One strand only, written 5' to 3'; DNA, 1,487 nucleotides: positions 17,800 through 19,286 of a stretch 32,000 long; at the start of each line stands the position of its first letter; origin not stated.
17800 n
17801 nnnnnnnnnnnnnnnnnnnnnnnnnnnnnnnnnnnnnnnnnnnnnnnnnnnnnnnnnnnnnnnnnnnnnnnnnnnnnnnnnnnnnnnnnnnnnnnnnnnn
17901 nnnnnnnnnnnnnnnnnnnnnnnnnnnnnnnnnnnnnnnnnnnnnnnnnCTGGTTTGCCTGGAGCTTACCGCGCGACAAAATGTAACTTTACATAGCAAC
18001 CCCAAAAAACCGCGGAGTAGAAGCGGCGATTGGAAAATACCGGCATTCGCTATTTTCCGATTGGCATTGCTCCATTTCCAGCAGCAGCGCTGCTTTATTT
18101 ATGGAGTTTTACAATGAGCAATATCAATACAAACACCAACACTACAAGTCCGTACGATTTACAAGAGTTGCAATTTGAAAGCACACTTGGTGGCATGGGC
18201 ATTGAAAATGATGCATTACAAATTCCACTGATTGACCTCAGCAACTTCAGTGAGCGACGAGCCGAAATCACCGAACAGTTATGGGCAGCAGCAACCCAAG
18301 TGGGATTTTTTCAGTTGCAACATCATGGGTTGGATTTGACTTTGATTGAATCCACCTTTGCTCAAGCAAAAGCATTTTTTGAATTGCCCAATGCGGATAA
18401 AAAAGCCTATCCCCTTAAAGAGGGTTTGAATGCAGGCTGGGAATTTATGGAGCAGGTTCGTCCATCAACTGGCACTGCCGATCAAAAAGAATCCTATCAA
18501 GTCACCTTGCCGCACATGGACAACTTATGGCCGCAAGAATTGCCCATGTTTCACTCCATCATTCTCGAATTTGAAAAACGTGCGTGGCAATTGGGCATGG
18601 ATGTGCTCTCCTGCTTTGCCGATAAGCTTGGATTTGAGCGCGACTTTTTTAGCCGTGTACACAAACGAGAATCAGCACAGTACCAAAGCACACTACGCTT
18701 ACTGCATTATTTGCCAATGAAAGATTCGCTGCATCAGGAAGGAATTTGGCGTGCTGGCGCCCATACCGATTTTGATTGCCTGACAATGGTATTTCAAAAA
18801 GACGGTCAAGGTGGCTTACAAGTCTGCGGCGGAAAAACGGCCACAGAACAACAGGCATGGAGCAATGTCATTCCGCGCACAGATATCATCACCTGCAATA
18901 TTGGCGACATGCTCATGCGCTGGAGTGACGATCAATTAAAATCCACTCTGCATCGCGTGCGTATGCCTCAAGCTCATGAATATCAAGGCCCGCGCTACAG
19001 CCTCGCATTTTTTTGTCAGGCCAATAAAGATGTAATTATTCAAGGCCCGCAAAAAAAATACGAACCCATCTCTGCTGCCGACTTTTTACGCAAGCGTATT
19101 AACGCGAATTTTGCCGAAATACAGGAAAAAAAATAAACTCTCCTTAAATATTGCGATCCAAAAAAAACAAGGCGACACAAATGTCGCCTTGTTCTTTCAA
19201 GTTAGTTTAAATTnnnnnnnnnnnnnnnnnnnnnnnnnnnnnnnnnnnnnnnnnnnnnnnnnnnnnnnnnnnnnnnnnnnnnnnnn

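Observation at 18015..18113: Third copy of the same motif inside the operon, between the permease and 2OG-oxygenase genes, with a terminator-like platform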

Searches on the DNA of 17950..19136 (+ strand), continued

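Call 64: search_rna_families(sources=[L014, L026, L032, L034, L038, L048], threshold=evalue, max_evalue=1)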
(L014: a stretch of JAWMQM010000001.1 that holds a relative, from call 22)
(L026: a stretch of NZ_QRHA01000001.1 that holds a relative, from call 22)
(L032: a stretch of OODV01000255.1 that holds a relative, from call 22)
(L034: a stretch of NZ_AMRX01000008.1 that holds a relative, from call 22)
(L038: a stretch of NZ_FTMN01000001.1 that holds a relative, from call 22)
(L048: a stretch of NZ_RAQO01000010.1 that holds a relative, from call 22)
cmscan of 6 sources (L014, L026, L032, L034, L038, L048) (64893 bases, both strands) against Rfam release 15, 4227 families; matches with E-value up to 1: 15.
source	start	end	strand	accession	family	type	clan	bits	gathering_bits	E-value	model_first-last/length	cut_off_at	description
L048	1839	1885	-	RF03054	Xanthine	Cis-reg; riboswitch;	-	49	36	8.1e-08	1-56/56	no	Xanthine riboswitch aptamer (NMT1 RNA)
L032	2150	2197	+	RF03054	Xanthine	Cis-reg; riboswitch;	-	42.5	36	4.9e-06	1-56/56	no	Xanthine riboswitch aptamer (NMT1 RNA)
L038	8227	8273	-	RF03054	Xanthine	Cis-reg; riboswitch;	-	42.5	36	5e-06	1-56/56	no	Xanthine riboswitch aptamer (NMT1 RNA)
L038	2106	2164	+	RF03054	Xanthine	Cis-reg; riboswitch;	-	40.7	36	1.5e-05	1-56/56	no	Xanthine riboswitch aptamer (NMT1 RNA)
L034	4913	4962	+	RF03054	Xanthine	Cis-reg; riboswitch;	-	31.5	36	0.0055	1-56/56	no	Xanthine riboswitch aptamer (NMT1 RNA)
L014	1984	2049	+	RF03054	Xanthine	Cis-reg; riboswitch;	-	30.3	36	0.012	1-56/56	no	Xanthine riboswitch aptamer (NMT1 RNA)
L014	4908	4960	+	RF03054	Xanthine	Cis-reg; riboswitch;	-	29.8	36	0.016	1-56/56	no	Xanthine riboswitch aptamer (NMT1 RNA)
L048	2213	2271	+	RF03054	Xanthine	Cis-reg; riboswitch;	-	29.2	36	0.024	1-56/56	no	Xanthine riboswitch aptamer (NMT1 RNA)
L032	4910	4962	+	RF03054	Xanthine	Cis-reg; riboswitch;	-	29.1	36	0.025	1-56/56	no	Xanthine riboswitch aptamer (NMT1 RNA)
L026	2149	2212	+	RF03054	Xanthine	Cis-reg; riboswitch;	-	28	36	0.05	1-56/56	no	Xanthine riboswitch aptamer (NMT1 RNA)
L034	3198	3291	-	RF04063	MIR2629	Gene; miRNA;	-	27.9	60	0.011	1-66/66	no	MIR2629 microRNA precursor family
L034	2230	2269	+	RF03054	Xanthine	Cis-reg; riboswitch;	-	27.6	36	0.068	7-50/56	no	Xanthine riboswitch aptamer (NMT1 RNA)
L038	4913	4960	+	RF03054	Xanthine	Cis-reg; riboswitch;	-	27.6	36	0.068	1-56/56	no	Xanthine riboswitch aptamer (NMT1 RNA)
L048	4948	4994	+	RF03054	Xanthine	Cis-reg; riboswitch;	-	27.5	36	0.069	1-56/56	no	Xanthine riboswitch aptamer (NMT1 RNA)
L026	4926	4975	+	RF03054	Xanthine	Cis-reg; riboswitch;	-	25.8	36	0.21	1-56/56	no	Xanthine riboswitch aptamer (NMT1 RNA)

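Call 66: search_with_rna_model(model_id=R2, sources=[L081, L082, L083, L084, L085, L086, L087, L088, L089, L090, L091], max_evalue=1)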
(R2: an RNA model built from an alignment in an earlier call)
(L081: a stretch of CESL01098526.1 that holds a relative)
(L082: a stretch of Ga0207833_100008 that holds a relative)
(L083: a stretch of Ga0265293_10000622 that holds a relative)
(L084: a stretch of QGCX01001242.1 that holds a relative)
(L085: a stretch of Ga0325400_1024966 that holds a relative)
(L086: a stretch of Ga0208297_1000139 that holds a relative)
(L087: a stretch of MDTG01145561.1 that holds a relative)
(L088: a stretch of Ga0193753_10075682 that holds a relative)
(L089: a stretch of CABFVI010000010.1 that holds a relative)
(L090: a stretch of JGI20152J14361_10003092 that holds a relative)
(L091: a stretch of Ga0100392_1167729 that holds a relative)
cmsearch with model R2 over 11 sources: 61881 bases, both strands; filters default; matches with E-value up to 1: 18.
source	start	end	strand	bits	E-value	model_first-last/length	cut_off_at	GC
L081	10107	10146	+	60.2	1.3e-12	1-42/42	no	0.62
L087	435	474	+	60.2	1.3e-12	1-42/42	no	0.62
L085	1271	1313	-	53.7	4.7e-11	1-42/42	no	0.67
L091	955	1001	+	53.3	6.1e-11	1-42/42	no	0.53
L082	4558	4597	+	52.4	1e-10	1-42/42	no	0.5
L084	1560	1601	-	52.3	1.1e-10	1-42/42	no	0.62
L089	2216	2279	+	42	3.5e-08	1-42/42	no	0.47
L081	9487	9532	-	32.2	8.6e-06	1-42/42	no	0.52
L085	1480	1528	-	27.5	0.00012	1-42/42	no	0.67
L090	896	933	+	25.2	0.00043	3-40/42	no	0.5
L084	4308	4347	-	23.3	0.0013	1-42/42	no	0.55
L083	10727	10763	-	22.4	0.0021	4-39/42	no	0.59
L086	4160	4204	+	21.7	0.0032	1-42/42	no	0.69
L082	1558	1619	+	21.5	0.0034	1-42/42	no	0.35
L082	1153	1221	-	19.9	0.0088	1-42/42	no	0.48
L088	809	855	+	18.3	0.021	4-39/42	no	0.6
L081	9909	9977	+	17.1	0.041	1-42/42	no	0.55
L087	237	305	+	17.1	0.041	1-42/42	no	0.55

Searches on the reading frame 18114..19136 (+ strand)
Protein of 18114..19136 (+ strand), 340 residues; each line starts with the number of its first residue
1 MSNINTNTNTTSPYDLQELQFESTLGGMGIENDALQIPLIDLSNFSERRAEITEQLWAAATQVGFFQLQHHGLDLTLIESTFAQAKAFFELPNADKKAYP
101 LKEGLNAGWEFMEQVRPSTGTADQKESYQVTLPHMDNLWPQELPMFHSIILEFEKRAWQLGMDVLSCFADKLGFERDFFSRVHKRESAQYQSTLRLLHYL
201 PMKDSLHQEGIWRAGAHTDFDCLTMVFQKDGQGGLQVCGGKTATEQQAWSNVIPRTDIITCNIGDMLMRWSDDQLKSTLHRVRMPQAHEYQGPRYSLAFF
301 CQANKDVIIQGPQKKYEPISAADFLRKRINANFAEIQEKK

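Call 7: search_protein_families(library=pfam, proteins=[window:18114-19136:+])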
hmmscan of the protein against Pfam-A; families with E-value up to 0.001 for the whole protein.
window:18114-19136:+ (340 aa): 2 families
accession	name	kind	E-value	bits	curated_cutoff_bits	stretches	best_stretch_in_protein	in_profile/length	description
PF14226.12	DIOX_N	-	2.5e-20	73.7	27.3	1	37-141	1-116/117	non-haem dioxygenase in morphine synthesis N-terminal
PF03171.26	2OG-FeII_Oxy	-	8.8e-18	64.9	23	1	193-302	4-100/101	2OG-Fe(II) oxygenase superfamily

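Call 20: find_homologous_proteins(query=window:18114-19136:+, max_evalue=1e-30)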
Query window:18114-19136:+ (340 aa): 2387 proteins with E <= 1e-30 among 3153 candidates; the best 120 are listed.
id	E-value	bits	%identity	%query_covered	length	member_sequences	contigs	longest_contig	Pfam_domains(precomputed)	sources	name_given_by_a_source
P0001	1.3e-228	776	100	99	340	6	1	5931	PF14226.13,PF03171.27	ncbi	-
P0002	1.5e-186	638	80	99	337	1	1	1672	PF14226.13,PF03171.27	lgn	-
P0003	5.0e-184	629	83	96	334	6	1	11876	PF14226.13,PF03171.27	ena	-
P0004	4.5e-159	547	70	96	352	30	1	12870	PF14226.13,PF03171.27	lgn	-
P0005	1.9e-158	545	72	95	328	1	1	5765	PF14226.13,PF03171.27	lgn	-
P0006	1.3e-157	542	72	95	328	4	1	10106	PF14226.13,PF03171.27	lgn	-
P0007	3.3e-156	538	72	94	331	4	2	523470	PF14226.13,PF03171.27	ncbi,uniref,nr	ncbi:2OG-Fe(II) oxygenase family protein [Marinobacter sp. BGYM27]|uniref:isopenicillin N synthase f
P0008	2.7e-154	532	71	95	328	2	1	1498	PF14226.13,PF03171.27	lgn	-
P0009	6.4e-154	530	70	94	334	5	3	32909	PF14226.13,PF03171.27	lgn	-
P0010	8.9e-154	530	68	96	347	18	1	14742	PF14226.13,PF03171.27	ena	-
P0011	1.8e-153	529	69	96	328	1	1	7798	PF14226.13,PF03171.27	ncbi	-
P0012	2.3e-153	528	69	95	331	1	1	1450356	PF14226.13,PF03171.27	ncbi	-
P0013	3.6e-153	528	71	94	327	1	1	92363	PF14226.13,PF03171.27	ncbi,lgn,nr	ncbi:MAG: isopenicillin N synthase family oxygenase [Gammaproteobacteria bacterium]|nr:isopenicillin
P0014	1.1e-152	526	70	94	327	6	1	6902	PF14226.13,PF03171.27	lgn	-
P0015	4.9e-152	524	69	96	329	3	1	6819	PF14226.13,PF03171.27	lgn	-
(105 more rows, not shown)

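Call 22: find_related_loci(query=A1, collection=genome_contigs, flank=5000)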
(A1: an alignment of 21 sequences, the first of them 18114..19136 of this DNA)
Query A1 (340 aa) in genome_contigs; peptide patterns used: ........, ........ (x = any residue, [..] = any of these).
600 stretches matched a pattern (row limit reached: there are more); 587 encode a relative of the query (tblastn E <= 1e-3); the best 80 are kept; 80 distinct loci.
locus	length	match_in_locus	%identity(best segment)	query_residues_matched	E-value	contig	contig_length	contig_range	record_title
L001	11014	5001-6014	70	2-334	1e-161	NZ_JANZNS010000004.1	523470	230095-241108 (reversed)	Marinobacter sp. BGYM27 contig4, whole genome shotgun sequence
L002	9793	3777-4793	68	4-338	6e-158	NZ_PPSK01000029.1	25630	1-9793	Halopseudomonas oceani strain DSM 100277 contig00029, whole genome shotgun sequence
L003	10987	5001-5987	68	9-334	7e-158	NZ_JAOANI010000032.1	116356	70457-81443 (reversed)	Thalassolituus pacificus strain 59MF3M-4 NODE_77_length_116272_cov_446.946106, whole genome shotgun sequence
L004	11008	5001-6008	67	4-334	2e-157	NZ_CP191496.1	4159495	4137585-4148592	Thalassolituus sp. LLYu03 chromosome, complete genome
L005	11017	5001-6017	67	4-338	2e-157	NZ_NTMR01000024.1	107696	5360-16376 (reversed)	Pseudomonas abyssi strain MT5 contig24, whole genome shotgun sequence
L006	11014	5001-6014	67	5-338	3e-157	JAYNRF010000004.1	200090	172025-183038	MAG: Pseudomonadaceae bacterium isolate 139539_COM_concoct_bins.tsv.001 NODE_36_length_200090_cov_10.340140, whole genom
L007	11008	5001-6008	68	7-338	7e-157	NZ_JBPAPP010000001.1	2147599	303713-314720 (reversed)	Halopseudomonas pachastrellae strain T53 ctg00001, whole genome shotgun sequence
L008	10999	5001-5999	68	4-334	1e-156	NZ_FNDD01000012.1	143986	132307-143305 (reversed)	Vibrio xiamenensis strain CGMCC 1.10228, whole genome shotgun sequence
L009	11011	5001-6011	67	6-338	6e-156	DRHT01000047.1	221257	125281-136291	MAG TPA_asm: Halopseudomonas sabulinigri isolate HyVt-376 HyVt-376_k145_765191, whole genome shotgun sequence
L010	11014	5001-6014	67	6-338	4e-155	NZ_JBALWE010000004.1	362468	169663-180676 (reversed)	MAG: Halopseudomonas sp. isolate 6NakV-09 NODE_4_length_362468_cov_9.441791, whole genome shotgun sequence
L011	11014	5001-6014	68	2-335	6e-155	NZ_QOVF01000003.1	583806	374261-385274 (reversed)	Halopseudomonas laoshanensis strain Y22 Scaffold3, whole genome shotgun sequence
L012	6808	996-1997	67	5-333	2e-153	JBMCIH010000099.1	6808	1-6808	MAG: Marinobacter sp. isolate D1M01_34 NODE_17937_length_6808_cov_3.266844, whole genome shotgun sequence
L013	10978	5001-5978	68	14-335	9e-153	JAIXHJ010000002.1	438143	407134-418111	MAG: Pseudomonadota bacterium isolate bin02 ROSE_m_32_bin2_000003, whole genome shotgun sequence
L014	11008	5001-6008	66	1-334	5e-152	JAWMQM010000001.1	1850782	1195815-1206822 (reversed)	Cellvibrionaceae bacterium SEMH9 NODE_1_length_1850782_cov_58.223232, whole genome shotgun sequence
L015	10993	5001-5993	67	8-333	7e-151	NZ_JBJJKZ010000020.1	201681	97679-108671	Marinobacter sp. M1N3S26 8, whole genome shotgun sequence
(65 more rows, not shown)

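Call 70: search_protein_families(library=ncbifam, proteins=[window:18114-19136:+], max_evalue=0.00001)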
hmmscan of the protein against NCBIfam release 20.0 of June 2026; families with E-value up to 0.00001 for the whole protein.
window:18114-19136:+ (340 aa): 0 families

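Call 71: search_solved_structures(query=window:18114-19136:+, max_evalue=0.00001)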
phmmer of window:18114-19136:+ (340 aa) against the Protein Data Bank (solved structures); distinct sequences matched with E-value up to 0.00001: 42.
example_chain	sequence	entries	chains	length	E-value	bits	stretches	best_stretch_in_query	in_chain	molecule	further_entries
5c3p_A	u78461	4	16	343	3e-29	105.6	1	29-335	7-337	Thymine dioxygenase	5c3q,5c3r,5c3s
5c3o_A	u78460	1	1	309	2.3e-27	99.4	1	29-305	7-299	Thymine dioxygenase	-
9ovh_A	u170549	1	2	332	5.3e-27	98.2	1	36-310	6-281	2-oxoglutarate-dependent ethylene/succinate-forming enzyme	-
3oox_A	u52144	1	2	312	5.5e-27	98.2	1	41-329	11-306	putative 2OG-Fe(II) oxygenase family protein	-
9ig3_A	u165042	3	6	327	2.4e-24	89.5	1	30-307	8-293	2-oxoglutarate-dependent dioxygenase traH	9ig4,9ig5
6xjj_A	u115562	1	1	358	2.6e-17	66.4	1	46-310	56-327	2-oxoglutarate-dependent dioxygenase tropC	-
6jyv_A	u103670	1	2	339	5.4e-16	62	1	37-285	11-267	Probable iron/ascorbate oxidoreductase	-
9l50_A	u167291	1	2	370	2.1e-14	56.8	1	27-308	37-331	ring expansion oxygenase SpoC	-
9l51_A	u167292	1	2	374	2.2e-14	56.8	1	27-308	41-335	ring expansion oxygenase SpoC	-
9l52_A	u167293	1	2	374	2.8e-14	56.4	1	27-308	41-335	ring expansion oxygenase SpoC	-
9ktp_A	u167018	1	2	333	4.7e-14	55.7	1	135-329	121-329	2-oxoglutarate-dependent dioxygenase ucsF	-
3on7_A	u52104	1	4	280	6.3e-14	55.2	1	45-310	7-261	Oxidoreductase, iron/ascorbate family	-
9vgi_A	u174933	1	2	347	1.2e-13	54.4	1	32-288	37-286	O-demethylase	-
6lsv_A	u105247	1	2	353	1.7e-13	53.9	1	34-313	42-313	Probable 2-oxoglutarate-dependent dioxygenase At5g05600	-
5gj9_A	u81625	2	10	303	1.4e-12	50.8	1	35-309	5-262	1-aminocyclopropane-1-carboxylate oxidase 2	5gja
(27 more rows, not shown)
